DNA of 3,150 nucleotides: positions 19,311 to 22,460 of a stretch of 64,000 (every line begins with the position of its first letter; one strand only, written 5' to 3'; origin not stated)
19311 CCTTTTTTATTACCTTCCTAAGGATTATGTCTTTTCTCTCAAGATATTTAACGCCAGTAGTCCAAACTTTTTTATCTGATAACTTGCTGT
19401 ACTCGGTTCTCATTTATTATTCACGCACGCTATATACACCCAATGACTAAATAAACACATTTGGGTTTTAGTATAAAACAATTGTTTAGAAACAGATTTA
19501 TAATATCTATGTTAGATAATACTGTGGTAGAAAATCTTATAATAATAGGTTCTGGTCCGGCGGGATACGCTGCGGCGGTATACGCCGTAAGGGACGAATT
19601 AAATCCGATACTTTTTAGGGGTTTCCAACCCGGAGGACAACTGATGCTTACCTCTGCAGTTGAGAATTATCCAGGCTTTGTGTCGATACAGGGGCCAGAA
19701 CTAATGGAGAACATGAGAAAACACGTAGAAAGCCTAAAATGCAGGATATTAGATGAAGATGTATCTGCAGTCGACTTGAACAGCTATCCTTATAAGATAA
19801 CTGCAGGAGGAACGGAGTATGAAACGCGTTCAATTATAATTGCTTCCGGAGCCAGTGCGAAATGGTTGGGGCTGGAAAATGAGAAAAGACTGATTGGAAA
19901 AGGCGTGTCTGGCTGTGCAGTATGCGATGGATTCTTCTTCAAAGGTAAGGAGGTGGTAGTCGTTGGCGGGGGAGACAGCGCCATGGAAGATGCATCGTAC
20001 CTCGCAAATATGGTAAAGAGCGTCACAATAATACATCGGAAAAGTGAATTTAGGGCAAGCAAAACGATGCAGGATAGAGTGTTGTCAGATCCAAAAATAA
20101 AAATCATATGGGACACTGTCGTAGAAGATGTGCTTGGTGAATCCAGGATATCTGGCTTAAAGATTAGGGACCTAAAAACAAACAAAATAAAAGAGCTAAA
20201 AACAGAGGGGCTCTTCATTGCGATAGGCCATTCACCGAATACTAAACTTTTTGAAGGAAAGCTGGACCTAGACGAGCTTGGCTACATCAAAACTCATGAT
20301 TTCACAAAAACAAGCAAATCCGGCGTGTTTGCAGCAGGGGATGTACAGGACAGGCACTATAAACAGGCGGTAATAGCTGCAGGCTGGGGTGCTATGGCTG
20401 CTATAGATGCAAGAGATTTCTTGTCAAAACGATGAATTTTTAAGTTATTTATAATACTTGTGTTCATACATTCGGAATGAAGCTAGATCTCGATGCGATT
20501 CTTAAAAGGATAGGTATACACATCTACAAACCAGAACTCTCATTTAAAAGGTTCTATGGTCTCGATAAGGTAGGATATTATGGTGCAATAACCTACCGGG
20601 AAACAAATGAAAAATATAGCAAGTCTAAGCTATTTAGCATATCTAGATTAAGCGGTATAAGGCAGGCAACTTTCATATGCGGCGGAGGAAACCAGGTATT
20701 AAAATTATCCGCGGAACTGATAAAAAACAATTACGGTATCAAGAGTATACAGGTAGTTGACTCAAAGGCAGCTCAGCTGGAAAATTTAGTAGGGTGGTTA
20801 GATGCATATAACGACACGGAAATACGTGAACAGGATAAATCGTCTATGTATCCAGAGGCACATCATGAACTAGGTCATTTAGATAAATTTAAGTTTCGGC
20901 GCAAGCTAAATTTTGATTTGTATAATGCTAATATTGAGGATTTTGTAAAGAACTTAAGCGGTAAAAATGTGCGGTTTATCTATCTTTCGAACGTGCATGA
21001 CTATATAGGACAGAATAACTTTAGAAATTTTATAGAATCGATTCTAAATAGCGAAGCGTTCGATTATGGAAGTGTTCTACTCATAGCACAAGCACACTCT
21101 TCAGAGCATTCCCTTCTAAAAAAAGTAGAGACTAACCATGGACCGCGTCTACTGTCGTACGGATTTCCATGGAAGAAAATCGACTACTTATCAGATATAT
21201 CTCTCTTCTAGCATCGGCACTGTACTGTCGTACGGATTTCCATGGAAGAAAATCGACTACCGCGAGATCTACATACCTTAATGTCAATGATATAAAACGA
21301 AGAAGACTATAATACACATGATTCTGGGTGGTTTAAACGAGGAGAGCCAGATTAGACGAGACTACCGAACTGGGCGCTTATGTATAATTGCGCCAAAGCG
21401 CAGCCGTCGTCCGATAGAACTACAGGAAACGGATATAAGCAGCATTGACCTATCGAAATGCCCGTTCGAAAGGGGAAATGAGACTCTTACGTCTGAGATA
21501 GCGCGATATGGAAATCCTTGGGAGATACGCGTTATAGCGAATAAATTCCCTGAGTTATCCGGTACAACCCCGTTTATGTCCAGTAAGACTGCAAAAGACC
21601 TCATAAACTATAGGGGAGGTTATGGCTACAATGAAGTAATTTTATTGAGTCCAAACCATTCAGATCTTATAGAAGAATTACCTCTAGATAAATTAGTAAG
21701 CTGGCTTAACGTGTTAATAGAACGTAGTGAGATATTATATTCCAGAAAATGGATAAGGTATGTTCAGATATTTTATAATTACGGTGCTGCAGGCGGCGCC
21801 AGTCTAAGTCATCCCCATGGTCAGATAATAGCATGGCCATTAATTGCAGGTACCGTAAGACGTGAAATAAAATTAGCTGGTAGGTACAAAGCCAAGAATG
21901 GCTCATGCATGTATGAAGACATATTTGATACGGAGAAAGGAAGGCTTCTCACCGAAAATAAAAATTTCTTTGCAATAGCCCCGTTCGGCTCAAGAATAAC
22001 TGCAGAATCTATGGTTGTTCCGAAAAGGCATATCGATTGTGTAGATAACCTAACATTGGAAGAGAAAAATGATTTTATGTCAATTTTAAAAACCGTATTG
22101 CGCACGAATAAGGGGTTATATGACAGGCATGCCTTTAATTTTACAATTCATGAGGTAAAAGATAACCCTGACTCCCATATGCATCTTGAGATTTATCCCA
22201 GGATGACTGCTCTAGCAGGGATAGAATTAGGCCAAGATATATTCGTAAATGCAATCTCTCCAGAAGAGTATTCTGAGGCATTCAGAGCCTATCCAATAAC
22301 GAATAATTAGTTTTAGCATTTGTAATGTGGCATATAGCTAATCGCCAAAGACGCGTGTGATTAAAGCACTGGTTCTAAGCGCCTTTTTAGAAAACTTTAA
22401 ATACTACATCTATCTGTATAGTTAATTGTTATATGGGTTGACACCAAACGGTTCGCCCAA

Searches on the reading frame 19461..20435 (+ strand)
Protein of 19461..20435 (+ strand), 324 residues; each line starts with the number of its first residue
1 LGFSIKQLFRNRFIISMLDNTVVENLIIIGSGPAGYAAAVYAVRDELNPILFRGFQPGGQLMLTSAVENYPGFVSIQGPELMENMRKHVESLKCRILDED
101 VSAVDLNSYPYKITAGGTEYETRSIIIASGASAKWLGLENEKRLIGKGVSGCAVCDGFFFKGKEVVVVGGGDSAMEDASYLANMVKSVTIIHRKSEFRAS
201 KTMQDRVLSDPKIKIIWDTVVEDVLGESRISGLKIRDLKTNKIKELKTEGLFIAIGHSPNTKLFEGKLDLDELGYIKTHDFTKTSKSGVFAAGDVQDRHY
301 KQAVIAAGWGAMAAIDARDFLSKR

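Call 103: search_protein_families(library=pfam, proteins=[window:19461-20435:+], max_evalue=0.001)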
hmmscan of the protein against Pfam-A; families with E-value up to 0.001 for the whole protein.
window:19461-20435:+ (324 aa): 7 families
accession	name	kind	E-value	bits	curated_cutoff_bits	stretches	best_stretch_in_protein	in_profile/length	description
PF07992.20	Pyr_redox_2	-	2.7e-48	165.3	26.1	1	25-307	2-288/291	Pyridine nucleotide-disulphide oxidoreductase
PF13738.12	Pyr_redox_3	-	7.7e-19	68.5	30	1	76-293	78-305/305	Pyridine nucleotide-disulphide oxidoreductase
PF00070.33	Pyr_redox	-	2e-14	54.3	22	1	165-234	2-78/82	Pyridine nucleotide-disulphide oxidoreductase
PF01946.23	Thi4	-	1.2e-06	28.3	26.2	0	15-50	9-45/235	Thi4 family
PF01134.28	GIDA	-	3.1e-05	23.7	22.1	0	26-52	2-28/391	Glucose inhibited division protein A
PF03486.20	HI0933_like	-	6.3e-05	23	50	0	25-52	2-29/244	HI0933-like protein Rossmann domain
PF12831.13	FAD_oxidored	-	0.00025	20.9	27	0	26-51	2-27/416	FAD dependent oxidoreductase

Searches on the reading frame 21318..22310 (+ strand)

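Call 103: search_protein_families(library=pfam, proteins=[window:21318-22310:+], max_evalue=0.001)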
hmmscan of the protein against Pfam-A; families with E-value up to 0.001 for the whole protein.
window:21318-22310:+ (330 aa): 4 families
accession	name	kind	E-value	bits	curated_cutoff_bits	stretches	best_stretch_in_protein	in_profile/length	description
PF01087.27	GalP_UDP_transf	-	1.1e-14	55.7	22.1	1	10-171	12-178/184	Galactose-1-phosphate uridyl transferase, N-terminal domain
PF16268.10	DUF4921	-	2e-09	37.3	28.5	1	130-319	204-390/425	Domain of unknown function (DUF4921)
PF02744.22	GalP_UDP_tr_C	-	1.1e-07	32.1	29.2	1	187-295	5-120/165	Galactose-1-phosphate uridyl transferase, C-terminal domain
PF01230.28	HIT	-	0.00094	20.2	21.5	0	210-289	8-87/98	HIT domain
